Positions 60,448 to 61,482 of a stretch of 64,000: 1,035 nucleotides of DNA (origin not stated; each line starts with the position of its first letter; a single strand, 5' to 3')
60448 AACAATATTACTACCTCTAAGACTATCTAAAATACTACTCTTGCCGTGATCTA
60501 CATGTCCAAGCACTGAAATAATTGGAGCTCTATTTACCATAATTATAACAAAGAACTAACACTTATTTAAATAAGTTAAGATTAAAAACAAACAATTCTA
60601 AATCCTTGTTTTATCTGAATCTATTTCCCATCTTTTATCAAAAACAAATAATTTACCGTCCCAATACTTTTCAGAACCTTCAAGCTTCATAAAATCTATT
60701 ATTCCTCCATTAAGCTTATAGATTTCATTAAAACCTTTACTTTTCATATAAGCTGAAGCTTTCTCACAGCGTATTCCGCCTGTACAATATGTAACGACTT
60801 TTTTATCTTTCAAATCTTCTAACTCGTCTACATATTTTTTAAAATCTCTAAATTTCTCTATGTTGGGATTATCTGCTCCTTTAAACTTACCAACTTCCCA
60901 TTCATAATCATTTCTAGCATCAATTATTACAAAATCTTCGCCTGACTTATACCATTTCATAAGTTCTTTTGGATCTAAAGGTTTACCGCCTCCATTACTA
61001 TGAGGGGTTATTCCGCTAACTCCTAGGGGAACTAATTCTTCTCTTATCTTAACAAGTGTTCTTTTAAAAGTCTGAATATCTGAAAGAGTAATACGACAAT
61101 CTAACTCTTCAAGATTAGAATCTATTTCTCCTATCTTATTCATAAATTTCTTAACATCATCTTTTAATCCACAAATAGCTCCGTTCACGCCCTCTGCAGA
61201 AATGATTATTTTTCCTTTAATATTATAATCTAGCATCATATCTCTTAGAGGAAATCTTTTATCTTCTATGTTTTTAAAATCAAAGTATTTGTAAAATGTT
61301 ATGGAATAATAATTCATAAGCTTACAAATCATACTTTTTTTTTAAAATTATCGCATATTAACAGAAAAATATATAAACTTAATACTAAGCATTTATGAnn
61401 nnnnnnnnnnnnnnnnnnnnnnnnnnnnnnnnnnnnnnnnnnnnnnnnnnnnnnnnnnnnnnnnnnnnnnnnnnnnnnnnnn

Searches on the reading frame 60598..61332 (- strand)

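Call 97: search_protein_families(library=pfam, proteins=[window:60598-61332:-], max_evalue=0.001)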
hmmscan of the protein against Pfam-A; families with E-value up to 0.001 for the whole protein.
window:60598-61332:- (244 aa): 2 families
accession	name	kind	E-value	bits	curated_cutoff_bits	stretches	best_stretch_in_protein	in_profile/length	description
PF17773.7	UPF0176_N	-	4.3e-18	65.9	26.2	1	10-99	3-91/92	UPF0176 acylphosphatase like domain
PF00581.25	Rhodanese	-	1e-12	48.8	22.2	1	121-214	2-99/102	Rhodanese-like domain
